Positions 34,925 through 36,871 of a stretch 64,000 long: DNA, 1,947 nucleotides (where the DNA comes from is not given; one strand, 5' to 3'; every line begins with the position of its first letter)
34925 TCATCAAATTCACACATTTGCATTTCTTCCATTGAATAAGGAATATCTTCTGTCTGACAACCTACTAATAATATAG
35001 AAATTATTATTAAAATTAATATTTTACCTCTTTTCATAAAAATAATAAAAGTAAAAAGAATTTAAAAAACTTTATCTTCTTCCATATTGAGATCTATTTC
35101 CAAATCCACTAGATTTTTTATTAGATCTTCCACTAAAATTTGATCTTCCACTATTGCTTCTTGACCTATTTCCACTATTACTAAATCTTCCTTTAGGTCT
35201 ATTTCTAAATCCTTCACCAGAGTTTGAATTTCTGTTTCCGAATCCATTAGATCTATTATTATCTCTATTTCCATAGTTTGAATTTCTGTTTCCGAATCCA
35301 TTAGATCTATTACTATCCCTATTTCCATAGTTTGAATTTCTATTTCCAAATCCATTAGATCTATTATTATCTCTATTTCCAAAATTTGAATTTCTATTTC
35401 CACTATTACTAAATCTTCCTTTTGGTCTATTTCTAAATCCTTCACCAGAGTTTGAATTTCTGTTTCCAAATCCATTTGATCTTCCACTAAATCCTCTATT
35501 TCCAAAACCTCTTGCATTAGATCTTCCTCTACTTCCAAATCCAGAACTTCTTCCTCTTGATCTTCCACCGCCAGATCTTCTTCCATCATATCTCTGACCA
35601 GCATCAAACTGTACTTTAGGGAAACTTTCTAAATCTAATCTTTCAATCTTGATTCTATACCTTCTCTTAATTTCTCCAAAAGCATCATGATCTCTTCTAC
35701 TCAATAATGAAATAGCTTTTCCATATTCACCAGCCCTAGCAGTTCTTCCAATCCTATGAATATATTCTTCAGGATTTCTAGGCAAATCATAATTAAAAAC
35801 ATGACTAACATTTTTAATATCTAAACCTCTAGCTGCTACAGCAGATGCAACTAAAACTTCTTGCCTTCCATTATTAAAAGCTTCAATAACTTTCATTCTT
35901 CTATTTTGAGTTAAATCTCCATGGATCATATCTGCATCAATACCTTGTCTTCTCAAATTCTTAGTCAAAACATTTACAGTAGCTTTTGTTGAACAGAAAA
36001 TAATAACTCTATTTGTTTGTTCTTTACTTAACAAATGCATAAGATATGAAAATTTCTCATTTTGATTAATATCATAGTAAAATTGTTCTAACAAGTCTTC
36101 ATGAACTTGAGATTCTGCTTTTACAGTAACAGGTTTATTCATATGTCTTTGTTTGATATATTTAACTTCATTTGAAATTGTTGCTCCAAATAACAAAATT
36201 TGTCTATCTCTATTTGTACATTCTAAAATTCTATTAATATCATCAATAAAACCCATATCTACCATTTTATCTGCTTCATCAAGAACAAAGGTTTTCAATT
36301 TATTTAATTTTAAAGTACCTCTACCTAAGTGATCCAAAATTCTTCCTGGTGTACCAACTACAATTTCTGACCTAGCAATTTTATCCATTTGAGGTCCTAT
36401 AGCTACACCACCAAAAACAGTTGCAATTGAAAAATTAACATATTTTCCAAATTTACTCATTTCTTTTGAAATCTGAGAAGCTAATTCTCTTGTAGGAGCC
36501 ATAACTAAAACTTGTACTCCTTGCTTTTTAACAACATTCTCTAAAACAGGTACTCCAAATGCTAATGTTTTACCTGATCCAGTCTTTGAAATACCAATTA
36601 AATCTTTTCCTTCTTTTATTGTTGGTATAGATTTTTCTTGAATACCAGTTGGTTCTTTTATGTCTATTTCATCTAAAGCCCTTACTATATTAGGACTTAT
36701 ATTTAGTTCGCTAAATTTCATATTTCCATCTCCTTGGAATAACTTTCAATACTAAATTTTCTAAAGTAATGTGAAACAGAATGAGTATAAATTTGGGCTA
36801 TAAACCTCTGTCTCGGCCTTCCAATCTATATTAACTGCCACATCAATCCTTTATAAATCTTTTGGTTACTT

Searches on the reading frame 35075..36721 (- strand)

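Call 46: search_protein_families(library=pfam, max_evalue=0.00001, proteins=[window:35075-36721:-])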
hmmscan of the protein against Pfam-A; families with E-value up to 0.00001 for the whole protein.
window:35075-36721:- (549 aa): 3 families
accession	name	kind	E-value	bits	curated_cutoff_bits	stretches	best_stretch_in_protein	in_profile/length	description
PF00270.35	DEAD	-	2.1e-48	164.7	26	1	25-187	1-165/167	DEAD/DEAH box helicase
PF00271.37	Helicase_C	-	3.3e-37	127.6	23.5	1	222-331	1-110/110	Helicase conserved C-terminal domain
PF04851.21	ResIII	-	6e-09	36.5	22.5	1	38-182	23-162/164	Type III restriction enzyme, res subunit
